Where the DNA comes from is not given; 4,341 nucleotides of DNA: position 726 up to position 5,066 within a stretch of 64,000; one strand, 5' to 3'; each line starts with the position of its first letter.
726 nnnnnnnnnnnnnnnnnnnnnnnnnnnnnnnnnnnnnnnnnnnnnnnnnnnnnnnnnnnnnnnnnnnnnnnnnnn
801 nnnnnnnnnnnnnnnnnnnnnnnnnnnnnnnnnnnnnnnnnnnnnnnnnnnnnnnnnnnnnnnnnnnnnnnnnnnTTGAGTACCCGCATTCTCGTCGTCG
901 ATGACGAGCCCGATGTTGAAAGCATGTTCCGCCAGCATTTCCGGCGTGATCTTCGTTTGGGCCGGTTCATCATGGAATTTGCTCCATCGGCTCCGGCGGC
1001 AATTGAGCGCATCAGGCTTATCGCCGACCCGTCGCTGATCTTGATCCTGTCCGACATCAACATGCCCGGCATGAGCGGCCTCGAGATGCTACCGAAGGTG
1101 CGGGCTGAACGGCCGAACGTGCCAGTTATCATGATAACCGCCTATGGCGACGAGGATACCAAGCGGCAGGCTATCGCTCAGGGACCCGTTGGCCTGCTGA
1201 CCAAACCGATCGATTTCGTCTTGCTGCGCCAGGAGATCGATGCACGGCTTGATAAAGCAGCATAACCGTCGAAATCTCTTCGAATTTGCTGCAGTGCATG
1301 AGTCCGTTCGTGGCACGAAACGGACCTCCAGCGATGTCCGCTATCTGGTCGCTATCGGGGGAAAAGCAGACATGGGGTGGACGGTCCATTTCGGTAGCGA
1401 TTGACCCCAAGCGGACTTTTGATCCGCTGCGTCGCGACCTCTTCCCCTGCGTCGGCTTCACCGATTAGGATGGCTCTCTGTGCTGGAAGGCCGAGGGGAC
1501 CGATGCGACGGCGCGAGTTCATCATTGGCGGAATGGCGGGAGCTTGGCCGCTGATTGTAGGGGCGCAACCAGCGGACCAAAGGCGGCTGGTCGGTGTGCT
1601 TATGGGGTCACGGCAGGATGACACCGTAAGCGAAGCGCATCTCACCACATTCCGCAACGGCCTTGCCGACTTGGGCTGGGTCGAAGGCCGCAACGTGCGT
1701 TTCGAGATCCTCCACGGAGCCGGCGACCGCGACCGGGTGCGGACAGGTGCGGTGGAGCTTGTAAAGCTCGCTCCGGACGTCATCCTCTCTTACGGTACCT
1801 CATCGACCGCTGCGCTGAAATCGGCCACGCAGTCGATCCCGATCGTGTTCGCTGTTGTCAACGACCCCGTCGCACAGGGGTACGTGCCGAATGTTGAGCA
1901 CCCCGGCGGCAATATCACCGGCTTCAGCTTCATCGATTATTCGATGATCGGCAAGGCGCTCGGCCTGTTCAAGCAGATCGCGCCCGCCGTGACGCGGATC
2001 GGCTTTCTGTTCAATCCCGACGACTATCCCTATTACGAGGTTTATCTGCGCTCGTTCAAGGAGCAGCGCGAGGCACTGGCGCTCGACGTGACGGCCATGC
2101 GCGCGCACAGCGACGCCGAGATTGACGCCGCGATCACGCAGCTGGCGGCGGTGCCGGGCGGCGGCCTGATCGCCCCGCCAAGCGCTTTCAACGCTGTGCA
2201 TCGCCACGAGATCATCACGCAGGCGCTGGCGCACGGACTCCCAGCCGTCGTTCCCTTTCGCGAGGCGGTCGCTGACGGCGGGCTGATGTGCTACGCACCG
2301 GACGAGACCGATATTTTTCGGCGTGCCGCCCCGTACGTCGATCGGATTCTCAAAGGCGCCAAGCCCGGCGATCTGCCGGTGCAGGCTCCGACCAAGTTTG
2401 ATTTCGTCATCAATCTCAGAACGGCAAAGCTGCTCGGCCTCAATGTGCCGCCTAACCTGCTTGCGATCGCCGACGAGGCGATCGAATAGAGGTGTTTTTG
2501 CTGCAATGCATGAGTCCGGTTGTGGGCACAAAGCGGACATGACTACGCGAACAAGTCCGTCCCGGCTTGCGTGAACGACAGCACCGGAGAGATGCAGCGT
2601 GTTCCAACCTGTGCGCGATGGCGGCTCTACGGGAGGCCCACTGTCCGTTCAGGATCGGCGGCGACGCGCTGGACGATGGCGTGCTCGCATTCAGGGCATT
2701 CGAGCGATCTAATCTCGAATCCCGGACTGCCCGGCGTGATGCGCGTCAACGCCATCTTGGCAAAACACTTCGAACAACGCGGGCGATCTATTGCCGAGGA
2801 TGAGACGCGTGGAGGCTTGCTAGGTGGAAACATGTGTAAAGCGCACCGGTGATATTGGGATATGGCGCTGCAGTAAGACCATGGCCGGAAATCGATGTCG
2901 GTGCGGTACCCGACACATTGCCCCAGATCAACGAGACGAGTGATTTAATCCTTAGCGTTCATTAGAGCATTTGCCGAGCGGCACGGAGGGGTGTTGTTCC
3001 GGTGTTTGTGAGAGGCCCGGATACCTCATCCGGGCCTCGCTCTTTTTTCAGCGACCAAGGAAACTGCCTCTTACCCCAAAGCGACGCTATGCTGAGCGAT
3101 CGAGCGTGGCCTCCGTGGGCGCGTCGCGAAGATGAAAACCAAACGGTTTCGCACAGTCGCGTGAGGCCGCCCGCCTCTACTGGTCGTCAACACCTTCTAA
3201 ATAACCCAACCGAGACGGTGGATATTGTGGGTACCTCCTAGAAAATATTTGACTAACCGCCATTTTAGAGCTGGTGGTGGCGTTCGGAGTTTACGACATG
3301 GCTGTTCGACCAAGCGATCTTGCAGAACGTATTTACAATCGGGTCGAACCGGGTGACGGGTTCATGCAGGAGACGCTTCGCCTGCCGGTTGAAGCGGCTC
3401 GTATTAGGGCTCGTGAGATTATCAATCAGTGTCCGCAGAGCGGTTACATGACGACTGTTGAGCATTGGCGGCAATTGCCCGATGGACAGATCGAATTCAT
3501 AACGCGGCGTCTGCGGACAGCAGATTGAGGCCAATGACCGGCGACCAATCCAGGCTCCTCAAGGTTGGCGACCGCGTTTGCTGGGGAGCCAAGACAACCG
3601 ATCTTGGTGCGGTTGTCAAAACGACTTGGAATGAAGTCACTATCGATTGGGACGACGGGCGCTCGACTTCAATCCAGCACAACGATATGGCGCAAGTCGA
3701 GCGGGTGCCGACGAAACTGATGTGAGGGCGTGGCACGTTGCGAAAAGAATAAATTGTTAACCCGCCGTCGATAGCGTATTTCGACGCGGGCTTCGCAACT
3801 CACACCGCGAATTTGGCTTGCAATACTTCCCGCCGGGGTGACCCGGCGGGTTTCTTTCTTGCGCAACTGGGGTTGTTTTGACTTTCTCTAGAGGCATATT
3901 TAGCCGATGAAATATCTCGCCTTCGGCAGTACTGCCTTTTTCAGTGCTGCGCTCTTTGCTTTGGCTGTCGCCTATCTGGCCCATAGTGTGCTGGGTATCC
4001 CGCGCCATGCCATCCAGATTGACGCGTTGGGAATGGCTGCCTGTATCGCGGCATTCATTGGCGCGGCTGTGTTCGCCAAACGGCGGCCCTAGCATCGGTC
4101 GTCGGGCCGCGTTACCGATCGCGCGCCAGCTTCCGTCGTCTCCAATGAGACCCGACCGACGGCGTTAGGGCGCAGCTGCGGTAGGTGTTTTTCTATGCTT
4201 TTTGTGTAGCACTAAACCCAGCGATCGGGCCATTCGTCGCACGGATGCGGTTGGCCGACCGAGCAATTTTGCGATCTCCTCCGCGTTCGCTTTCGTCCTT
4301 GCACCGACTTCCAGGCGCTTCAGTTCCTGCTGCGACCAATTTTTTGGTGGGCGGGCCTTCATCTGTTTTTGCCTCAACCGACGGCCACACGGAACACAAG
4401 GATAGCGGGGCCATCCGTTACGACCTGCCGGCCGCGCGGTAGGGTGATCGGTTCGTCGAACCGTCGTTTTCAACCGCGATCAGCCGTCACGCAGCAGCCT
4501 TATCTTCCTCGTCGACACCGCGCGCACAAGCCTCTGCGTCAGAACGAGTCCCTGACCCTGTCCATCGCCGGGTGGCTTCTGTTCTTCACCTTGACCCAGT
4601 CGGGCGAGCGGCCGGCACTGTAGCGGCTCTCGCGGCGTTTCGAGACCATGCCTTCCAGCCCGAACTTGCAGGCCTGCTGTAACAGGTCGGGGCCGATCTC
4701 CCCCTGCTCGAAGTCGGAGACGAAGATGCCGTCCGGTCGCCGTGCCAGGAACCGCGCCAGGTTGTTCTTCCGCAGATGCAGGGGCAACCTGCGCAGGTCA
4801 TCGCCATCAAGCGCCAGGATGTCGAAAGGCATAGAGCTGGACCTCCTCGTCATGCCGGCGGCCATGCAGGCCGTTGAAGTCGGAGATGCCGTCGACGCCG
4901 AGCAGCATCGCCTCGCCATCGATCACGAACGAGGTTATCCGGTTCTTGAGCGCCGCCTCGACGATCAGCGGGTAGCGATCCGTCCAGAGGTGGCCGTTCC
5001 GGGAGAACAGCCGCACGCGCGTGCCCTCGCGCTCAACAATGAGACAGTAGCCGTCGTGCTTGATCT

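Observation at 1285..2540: Orphan ABC substrate-binding gene packaged between palindromic direct repeats, like a gene cassette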

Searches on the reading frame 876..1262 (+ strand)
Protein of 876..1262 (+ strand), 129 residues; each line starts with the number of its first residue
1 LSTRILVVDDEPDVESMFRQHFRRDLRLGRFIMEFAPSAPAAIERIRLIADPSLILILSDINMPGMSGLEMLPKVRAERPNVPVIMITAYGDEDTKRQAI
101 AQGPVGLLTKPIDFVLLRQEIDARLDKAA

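Call 7: search_protein_families(library=pfam, proteins=[window:876-1262:+])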
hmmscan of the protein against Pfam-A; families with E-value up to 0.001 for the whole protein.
window:876-1262:+ (129 aa): 1 family
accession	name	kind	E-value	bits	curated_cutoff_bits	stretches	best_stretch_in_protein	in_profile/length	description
PF00072.30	Response_reg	-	2.2e-21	76.6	30.2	1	5-121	1-110/111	Response regulator receiver domain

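Call 34: find_encoding_contigs(protein=window:876-1262:+, flank=4000, max_places=10)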
Protein window:876-1262:+ (129 aa): no gene with exactly this product is on record in the collection.

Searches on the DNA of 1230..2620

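Call 30: search_rna_families(source=window, start=1230, end=2620, threshold=evalue, max_evalue=5)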
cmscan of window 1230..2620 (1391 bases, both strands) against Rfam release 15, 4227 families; matches with E-value up to 5: 0.
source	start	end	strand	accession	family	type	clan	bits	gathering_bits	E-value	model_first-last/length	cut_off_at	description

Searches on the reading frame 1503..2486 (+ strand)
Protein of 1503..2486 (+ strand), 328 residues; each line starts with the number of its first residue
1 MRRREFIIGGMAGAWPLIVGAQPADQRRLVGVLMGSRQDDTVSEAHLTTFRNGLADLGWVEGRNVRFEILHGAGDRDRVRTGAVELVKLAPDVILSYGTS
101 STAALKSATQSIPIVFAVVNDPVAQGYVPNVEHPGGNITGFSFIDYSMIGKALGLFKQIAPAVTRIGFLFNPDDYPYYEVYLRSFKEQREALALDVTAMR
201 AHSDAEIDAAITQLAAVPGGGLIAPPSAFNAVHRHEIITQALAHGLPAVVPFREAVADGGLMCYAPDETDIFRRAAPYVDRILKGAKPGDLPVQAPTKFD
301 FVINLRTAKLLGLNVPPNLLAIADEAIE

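Call 7: search_protein_families(library=pfam, proteins=[window:1503-2486:+])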
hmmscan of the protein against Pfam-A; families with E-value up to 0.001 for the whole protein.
window:1503-2486:+ (328 aa): 1 family
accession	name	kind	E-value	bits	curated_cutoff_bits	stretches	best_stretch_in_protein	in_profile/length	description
PF04392.18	ABC_sub_bind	-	5.5e-41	141.2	25.9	1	49-326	19-292/293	ABC transporter substrate binding protein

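Call 33: find_encoding_contigs(protein=window:1503-2486:+, flank=4000, max_places=10)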
Protein window:1503-2486:+ (328 aa): no gene with exactly this product is on record in the collection.

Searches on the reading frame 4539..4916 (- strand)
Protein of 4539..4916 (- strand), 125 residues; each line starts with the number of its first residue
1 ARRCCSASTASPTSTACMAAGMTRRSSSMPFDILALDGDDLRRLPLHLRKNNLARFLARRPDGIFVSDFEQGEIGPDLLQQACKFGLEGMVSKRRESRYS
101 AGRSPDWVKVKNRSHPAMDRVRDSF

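Call 75: search_protein_families(library=pfam, proteins=[window:4539-4916:-], max_evalue=0.01)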
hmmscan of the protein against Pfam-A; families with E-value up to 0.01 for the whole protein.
window:4539-4916:- (125 aa): 1 family
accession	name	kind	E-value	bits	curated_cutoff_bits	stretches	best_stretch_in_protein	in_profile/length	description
PF01068.26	DNA_ligase_A_M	-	1.4e-10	41.7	26.2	1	25-111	114-204/204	ATP dependent DNA ligase domain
